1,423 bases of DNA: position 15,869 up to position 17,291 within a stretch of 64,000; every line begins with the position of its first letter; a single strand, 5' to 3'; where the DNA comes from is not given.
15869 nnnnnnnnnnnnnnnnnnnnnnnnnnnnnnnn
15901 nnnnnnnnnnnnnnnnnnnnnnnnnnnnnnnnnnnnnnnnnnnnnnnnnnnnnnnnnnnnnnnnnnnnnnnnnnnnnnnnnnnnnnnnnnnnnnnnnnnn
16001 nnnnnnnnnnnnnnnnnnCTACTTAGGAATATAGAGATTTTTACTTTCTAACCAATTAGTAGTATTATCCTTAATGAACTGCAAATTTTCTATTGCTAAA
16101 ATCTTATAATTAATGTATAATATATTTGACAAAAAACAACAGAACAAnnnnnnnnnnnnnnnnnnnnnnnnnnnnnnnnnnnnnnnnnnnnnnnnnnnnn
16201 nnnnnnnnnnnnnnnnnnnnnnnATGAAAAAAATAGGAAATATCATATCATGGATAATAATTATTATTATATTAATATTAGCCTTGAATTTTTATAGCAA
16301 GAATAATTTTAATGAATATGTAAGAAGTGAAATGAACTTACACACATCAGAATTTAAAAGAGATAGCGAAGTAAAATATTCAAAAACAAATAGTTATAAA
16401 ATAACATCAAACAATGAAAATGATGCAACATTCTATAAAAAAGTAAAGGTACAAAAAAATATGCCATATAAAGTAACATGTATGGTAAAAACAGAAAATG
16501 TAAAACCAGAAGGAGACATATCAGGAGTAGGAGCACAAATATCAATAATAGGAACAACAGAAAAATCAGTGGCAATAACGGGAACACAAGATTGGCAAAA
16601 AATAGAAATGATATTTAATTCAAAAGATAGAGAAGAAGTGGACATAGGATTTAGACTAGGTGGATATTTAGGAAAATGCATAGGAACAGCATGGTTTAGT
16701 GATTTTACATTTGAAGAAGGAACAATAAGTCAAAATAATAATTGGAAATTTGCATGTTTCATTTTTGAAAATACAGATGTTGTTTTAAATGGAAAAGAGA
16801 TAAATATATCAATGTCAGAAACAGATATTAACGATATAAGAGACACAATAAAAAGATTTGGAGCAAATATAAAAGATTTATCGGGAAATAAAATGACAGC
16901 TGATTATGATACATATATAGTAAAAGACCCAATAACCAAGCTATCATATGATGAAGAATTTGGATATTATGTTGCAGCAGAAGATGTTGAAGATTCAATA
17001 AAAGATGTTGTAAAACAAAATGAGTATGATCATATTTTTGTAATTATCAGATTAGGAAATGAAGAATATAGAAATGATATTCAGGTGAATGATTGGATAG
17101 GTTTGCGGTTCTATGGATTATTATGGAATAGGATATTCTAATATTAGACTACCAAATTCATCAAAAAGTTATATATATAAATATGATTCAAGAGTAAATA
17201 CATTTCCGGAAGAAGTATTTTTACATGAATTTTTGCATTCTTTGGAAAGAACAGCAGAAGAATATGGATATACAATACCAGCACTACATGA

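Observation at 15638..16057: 420-bp imperfect palindrome downstream of pnp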

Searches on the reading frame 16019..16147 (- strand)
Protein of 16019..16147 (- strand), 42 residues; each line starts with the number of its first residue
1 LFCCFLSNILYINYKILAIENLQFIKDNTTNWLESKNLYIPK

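Call 28: find_encoding_contigs(protein=window:16019-16147:-, flank=5000, max_places=10)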
Protein window:16019-16147:- (42 aa): no gene with exactly this product is on record in the collection.

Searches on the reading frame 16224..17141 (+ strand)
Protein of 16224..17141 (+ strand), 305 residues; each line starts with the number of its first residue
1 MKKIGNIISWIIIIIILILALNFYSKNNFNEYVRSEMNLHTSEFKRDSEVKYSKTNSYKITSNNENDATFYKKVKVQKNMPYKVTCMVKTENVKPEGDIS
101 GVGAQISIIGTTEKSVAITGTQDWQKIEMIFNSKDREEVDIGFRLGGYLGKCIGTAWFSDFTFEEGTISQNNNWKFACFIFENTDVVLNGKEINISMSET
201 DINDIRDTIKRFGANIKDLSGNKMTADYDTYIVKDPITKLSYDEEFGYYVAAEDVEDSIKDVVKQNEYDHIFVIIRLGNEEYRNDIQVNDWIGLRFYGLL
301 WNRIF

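Call 29: find_encoding_contigs(protein=window:16224-17141:+, flank=3000, max_places=10)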
Protein window:16224-17141:+ (305 aa): 22 contigs read that carry it; 10 places shown.
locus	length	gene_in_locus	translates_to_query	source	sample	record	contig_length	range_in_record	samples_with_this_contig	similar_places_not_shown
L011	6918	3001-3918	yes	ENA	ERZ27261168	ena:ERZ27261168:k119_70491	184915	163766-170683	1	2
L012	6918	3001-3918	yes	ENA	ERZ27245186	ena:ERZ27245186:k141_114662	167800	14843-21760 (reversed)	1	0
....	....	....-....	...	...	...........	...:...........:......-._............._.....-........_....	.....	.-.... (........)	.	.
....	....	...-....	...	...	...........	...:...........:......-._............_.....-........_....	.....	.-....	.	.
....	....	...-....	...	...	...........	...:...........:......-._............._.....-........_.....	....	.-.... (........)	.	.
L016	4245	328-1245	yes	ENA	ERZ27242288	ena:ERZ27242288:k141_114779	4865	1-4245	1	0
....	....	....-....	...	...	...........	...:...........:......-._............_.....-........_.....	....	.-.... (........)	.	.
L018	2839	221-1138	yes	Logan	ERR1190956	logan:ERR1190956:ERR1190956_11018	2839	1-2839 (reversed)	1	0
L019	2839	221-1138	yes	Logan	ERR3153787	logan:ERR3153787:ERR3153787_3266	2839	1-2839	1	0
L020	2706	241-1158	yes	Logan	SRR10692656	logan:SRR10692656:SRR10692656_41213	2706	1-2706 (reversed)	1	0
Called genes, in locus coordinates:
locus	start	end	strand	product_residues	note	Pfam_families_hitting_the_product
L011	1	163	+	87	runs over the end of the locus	PF00312:Ribosomal_S15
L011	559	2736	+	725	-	PF01138:RNase_PH, PF03725:RNase_PH_C, PF03726:PNPase, PF01138:RNase_PH, PF00013:KH_1, PF00575:S1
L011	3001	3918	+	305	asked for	-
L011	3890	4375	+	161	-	-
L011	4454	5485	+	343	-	PF02547:Queuosine_synth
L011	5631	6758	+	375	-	PF01702:TGT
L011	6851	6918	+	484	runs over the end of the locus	PF14903:WG_beta_rep (faint)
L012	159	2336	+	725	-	PF01138:RNase_PH, PF03725:RNase_PH_C, PF03726:PNPase, PF01138:RNase_PH, PF00013:KH_1, PF00575:S1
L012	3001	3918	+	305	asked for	-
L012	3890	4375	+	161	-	-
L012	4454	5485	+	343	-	PF02547:Queuosine_synth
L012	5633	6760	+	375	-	PF01702:TGT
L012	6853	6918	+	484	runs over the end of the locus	PF07833:Cu_amine_oxidN1 (faint), PF14903:WG_beta_rep (faint)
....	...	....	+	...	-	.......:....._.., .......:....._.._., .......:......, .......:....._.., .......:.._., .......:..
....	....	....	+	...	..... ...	-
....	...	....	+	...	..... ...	-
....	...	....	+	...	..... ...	-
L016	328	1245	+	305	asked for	-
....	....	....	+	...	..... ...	-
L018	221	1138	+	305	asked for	-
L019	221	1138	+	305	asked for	-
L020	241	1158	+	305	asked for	-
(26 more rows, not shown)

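Call 32: find_related_loci(query=window:16224-17138:+, collection=genome_contigs, flank=4000)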
Query window:16224-17138:+ (305 aa) in genome_contigs; peptide patterns used: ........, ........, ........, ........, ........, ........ (x = any residue, [..] = any of these).
75 stretches matched a pattern; 34 encode a relative of the query (tblastn E <= 1e-3); 33 distinct loci.
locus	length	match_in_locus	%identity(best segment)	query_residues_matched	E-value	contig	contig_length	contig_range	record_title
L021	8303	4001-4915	95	1-305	0e+0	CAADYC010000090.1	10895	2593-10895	MAG TPA_asm: Clostridia bacterium, isolate HGM13651, WGS project CAADYC010000000 data, contig: ERS396347_50_k79_200449,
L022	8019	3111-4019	81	3-305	8e-167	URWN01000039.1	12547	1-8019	uncultured Clostridium sp. isolate UMGS1423 genome assembly, contig: NODE_2442_length_12547_cov_6.134886, whole genome s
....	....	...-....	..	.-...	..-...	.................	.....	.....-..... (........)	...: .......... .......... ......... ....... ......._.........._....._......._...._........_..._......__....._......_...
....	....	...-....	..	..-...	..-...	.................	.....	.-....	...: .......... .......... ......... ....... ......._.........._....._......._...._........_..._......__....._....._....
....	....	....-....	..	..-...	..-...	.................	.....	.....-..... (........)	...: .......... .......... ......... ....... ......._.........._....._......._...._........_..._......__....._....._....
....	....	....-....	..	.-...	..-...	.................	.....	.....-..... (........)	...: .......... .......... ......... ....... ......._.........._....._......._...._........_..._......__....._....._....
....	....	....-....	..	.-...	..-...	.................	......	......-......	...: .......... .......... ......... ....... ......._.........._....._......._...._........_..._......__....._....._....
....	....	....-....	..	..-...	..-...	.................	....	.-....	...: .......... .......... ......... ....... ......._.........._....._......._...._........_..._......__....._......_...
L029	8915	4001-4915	79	1-305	3e-160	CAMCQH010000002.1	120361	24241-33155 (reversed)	MAG: uncultured Clostridium sp. isolate SRR15732364_bin.36_metaWRAP_v1.3_MAG genome assembly, contig: ERZ9426311.33, who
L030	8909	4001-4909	75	3-305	2e-155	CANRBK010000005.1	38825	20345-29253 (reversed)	MAG: uncultured Clostridia bacterium isolate Lapin-030__bin10 genome assembly, contig: Lapin-030__NODE_1507_length_38825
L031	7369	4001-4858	78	20-305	6e-154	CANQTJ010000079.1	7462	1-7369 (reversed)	MAG: uncultured Clostridia bacterium isolate Lapin-012__bin13 genome assembly, contig: Lapin-012__NODE_10064_length_7462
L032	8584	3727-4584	76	20-305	2e-150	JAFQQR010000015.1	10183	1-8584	MAG: Clostridia bacterium isolate RGIG2063 Goat_Colon-2__c177566, whole genome shotgun sequence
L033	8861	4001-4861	76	19-305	2e-150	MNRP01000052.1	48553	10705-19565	MAG: Clostridium sp. 26_22 Ley3_66761_scaffold_1768, whole genome shotgun sequence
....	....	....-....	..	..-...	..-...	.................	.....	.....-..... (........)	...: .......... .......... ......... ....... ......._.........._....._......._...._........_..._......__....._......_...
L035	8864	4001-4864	75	20-304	2e-149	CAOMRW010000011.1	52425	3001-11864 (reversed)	MAG TPA_asm: uncultured Clostridia bacterium isolate MGBC163007 genome assembly, contig: MGBC163007.11, whole genome sho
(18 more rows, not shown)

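Call 72: search_protein_families(library=pfam, proteins=[window:16224-17141:+], max_evalue=0.01)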
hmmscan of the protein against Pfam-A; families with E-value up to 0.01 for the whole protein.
window:16224-17141:+ (305 aa): 1 family
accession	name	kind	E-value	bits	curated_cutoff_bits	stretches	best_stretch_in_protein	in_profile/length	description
PF03422.21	CBM_6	-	0.0014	19.4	28.9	1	44-133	5-97/125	Carbohydrate binding module (family 6)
